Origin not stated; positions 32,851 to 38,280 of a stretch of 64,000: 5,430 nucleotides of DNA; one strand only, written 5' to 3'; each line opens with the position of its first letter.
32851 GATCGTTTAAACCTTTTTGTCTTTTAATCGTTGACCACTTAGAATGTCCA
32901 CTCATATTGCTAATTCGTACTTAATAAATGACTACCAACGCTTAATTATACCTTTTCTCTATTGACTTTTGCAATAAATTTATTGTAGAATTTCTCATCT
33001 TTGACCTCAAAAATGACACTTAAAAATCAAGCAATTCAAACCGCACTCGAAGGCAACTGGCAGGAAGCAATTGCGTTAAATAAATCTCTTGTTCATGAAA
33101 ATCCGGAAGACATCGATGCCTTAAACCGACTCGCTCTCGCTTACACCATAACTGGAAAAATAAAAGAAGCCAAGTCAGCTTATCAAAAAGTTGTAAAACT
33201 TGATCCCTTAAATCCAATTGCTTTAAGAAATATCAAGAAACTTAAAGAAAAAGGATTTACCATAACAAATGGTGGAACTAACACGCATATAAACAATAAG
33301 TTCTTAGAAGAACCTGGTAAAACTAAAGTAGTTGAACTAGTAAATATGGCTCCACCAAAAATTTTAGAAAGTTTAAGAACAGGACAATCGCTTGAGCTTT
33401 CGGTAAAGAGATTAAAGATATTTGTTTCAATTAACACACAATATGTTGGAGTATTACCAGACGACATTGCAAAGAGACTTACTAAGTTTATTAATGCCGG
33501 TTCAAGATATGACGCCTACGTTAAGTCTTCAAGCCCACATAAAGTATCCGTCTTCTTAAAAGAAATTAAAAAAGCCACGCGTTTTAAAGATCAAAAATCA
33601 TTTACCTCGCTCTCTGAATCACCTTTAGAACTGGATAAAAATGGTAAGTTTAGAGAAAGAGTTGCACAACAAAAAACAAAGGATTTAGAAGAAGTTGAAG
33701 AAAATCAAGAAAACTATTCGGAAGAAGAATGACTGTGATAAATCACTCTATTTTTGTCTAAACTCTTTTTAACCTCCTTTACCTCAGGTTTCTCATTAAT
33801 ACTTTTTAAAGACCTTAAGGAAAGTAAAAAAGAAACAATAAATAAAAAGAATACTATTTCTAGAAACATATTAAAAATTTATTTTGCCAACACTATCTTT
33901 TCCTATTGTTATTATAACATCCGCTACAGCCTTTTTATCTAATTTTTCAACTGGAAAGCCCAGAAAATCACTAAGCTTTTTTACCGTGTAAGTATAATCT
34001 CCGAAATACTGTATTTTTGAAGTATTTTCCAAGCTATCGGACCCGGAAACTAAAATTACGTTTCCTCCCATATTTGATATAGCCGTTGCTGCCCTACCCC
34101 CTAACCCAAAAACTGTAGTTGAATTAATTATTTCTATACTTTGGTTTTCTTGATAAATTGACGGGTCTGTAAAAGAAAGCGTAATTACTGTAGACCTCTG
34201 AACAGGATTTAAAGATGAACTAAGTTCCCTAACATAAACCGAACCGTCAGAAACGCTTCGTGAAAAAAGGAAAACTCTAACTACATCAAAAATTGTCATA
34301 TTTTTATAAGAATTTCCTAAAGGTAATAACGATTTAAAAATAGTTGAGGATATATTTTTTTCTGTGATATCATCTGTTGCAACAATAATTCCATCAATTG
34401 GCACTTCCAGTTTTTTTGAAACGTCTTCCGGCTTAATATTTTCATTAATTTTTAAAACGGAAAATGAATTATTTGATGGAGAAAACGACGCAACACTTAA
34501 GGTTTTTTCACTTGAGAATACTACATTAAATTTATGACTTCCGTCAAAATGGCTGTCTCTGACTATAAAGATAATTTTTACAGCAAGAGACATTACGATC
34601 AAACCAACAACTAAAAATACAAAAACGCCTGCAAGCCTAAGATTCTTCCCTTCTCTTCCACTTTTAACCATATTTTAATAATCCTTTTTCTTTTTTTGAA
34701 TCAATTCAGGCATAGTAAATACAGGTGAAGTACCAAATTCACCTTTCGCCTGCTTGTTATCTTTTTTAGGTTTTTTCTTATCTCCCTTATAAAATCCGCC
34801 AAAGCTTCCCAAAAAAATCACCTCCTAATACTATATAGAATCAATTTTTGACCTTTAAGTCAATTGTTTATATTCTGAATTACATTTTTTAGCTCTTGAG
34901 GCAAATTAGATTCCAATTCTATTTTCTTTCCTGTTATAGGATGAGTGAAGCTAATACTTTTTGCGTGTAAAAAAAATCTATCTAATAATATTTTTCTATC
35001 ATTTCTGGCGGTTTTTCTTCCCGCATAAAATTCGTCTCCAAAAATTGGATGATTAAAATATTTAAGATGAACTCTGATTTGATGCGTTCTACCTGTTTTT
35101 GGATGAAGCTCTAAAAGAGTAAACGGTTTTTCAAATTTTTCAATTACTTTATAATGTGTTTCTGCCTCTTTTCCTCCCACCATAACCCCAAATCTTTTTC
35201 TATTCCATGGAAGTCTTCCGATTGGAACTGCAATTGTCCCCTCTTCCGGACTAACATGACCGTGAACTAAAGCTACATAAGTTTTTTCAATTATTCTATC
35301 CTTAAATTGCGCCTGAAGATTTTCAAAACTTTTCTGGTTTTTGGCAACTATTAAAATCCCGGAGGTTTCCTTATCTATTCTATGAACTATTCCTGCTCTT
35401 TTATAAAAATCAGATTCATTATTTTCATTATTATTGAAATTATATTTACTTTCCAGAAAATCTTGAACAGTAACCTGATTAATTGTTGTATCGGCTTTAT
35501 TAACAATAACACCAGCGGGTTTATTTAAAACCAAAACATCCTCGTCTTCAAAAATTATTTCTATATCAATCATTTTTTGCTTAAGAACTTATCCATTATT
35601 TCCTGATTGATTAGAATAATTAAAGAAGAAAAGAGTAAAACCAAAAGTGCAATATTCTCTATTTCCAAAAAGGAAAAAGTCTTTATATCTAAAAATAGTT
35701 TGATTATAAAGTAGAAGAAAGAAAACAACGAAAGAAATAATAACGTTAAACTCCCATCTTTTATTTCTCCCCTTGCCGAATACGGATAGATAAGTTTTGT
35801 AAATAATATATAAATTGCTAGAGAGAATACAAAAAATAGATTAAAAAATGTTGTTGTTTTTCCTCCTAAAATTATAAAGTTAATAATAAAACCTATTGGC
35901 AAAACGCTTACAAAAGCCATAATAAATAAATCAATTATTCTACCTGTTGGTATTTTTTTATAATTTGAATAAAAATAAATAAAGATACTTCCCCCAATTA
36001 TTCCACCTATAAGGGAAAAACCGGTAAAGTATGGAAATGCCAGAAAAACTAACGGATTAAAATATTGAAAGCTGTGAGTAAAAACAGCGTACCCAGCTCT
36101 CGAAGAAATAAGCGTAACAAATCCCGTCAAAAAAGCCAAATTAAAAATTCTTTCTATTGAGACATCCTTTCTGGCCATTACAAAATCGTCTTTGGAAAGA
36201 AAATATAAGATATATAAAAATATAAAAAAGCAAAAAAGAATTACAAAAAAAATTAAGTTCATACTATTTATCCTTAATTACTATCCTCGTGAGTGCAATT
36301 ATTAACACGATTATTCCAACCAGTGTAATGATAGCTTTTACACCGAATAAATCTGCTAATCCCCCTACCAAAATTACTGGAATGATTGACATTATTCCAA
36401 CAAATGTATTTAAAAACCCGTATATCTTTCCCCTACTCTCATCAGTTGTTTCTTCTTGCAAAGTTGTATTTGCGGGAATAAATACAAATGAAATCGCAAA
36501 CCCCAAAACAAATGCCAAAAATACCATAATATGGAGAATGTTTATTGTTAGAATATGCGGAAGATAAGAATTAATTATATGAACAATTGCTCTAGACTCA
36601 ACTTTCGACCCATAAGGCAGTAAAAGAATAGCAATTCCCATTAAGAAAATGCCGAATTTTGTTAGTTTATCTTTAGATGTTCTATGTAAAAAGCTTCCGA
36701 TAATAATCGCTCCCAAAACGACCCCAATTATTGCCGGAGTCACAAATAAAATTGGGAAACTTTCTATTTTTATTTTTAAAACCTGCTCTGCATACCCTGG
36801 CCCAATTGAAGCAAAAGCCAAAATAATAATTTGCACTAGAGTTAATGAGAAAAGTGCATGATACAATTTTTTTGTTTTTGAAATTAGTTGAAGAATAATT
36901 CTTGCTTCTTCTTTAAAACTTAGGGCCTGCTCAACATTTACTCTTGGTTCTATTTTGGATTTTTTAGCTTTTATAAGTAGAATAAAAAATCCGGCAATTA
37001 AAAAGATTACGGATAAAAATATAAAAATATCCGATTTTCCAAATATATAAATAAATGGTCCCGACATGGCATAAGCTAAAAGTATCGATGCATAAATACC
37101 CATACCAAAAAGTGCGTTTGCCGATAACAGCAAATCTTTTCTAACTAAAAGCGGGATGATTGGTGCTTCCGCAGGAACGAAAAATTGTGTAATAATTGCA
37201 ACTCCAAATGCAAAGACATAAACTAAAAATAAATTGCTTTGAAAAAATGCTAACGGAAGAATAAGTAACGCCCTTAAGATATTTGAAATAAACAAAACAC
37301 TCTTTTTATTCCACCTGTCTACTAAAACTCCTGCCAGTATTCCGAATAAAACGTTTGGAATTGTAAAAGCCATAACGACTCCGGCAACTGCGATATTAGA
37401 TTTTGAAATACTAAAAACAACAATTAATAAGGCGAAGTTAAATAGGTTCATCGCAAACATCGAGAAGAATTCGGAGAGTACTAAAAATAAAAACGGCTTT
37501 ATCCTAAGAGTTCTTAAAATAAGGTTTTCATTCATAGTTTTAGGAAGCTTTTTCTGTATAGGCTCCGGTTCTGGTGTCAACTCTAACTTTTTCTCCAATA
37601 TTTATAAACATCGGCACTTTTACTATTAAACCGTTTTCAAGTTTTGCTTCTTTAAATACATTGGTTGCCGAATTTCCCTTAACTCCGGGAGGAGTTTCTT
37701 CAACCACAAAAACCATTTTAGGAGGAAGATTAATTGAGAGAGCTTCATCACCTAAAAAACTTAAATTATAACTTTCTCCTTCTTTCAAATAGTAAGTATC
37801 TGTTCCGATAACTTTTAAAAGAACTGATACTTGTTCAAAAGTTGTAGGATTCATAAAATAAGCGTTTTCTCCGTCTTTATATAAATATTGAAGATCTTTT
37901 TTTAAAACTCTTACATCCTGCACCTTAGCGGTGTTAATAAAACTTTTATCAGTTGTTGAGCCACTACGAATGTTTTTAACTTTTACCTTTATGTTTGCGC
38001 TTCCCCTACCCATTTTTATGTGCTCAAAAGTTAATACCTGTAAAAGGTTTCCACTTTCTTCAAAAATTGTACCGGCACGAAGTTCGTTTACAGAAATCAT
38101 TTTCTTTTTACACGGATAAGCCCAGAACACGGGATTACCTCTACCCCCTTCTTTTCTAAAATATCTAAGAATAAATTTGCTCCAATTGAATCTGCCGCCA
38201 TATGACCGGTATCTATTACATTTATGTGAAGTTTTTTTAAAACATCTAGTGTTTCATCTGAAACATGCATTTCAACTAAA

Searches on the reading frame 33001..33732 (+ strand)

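Call 57: search_protein_families(library=pfam, proteins=[window:33001-33732:+], max_evalue=0.00001)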
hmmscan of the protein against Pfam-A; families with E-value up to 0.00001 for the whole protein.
window:33001-33732:+ (243 aa): 4 families
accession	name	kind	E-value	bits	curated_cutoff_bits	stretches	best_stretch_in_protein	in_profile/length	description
PF00515.34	TPR_1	-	2.2e-07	30.8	27.8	1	39-69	2-32/34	Tetratricopeptide repeat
PF07719.23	TPR_2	-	5.6e-07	29.6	27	0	39-71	2-34/34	Tetratricopeptide repeat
PF14559.12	TPR_19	-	2.4e-06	28.2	25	1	17-72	4-59/68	Tetratricopeptide repeat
PF13181.12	TPR_8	-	2.7e-06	27.5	25.7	1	39-69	2-32/34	Tetratricopeptide repeat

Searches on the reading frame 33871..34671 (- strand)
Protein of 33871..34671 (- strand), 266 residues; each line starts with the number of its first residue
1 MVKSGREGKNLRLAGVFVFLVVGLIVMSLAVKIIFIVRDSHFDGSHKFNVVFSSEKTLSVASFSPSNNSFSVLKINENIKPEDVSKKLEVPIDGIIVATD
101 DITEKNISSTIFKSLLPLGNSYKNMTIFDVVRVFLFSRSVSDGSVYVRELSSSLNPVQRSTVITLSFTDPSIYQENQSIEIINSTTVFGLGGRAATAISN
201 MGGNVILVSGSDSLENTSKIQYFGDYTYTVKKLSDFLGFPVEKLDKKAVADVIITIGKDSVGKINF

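Call 57: search_protein_families(library=pfam, proteins=[window:33871-34671:-], max_evalue=0.00001)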
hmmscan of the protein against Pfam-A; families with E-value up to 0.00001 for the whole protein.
window:33871-34671:- (266 aa): 1 family
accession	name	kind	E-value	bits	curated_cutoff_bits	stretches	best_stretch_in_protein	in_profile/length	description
PF13399.11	LytR_C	-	4.1e-06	28.1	22.2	1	178-259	3-85/86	LytR cell envelope-related transcriptional attenuator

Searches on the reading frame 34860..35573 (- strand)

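Call 57: search_protein_families(library=pfam, proteins=[window:34860-35573:-], max_evalue=0.00001)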
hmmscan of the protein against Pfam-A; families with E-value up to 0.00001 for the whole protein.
window:34860-35573:- (237 aa): 1 family
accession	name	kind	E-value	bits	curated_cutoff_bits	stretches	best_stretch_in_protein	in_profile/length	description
PF00849.27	PseudoU_synth_2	-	4.8e-36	124.7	26.8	1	12-171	1-151/152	RNA pseudouridylate synthase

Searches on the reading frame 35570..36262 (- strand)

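Call 57: search_protein_families(library=pfam, proteins=[window:35570-36262:-], max_evalue=0.00001)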
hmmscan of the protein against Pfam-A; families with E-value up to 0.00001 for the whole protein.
window:35570-36262:- (230 aa): 1 family
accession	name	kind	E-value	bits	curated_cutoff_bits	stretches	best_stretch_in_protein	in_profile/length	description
PF01790.23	LGT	-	1.1e-06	28.6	24.9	0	7-210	17-231/240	Prolipoprotein diacylglyceryl transferase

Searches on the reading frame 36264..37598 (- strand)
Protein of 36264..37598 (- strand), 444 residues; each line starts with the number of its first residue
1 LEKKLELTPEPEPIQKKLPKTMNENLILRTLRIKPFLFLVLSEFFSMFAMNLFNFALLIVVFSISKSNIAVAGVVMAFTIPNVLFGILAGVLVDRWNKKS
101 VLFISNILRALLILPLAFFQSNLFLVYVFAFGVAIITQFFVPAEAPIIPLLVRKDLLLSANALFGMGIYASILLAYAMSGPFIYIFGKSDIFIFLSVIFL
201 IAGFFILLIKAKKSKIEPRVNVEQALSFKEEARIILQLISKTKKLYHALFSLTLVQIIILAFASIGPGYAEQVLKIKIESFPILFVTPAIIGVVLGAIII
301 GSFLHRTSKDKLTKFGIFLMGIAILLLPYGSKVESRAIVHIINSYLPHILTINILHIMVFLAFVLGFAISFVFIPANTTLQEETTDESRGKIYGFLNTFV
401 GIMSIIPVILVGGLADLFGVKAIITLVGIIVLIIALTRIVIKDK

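Call 57: search_protein_families(library=pfam, proteins=[window:36264-37598:-], max_evalue=0.00001)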
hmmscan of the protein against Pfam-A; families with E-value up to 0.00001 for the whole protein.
window:36264-37598:- (444 aa): 2 families
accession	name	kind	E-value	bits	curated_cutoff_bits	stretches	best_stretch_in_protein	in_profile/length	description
PF07690.21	MFS_1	-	1.2e-32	113.7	33.4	2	39-339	1-297/347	Major Facilitator Superfamily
PF05977.19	MFS_3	-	1.1e-07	31.1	27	1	31-332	7-306/524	Transmembrane secretion effector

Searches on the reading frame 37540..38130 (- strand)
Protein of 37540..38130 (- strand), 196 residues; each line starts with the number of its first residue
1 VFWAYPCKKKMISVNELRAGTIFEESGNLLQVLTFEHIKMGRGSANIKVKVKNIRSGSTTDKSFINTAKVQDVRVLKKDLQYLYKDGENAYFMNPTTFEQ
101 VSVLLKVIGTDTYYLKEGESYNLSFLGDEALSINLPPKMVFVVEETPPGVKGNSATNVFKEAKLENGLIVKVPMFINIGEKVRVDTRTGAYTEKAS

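Call 57: search_protein_families(library=pfam, proteins=[window:37540-38130:-], max_evalue=0.00001)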
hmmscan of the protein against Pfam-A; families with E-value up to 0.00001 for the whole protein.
window:37540-38130:- (196 aa): 3 families
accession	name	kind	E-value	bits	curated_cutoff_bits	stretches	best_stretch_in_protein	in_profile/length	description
PF09285.17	Elong-fact-P_C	-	1.7e-22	79.3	25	1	141-193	3-55/56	Elongation factor P, C-terminal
PF08207.18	EFP_N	-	9.2e-17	61.2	23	1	13-70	1-58/58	Elongation factor P (EF-P) KOW-like domain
PF01132.26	EFP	-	4e-16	59.2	27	1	78-130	1-53/54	Elongation factor P (EF-P) OB domain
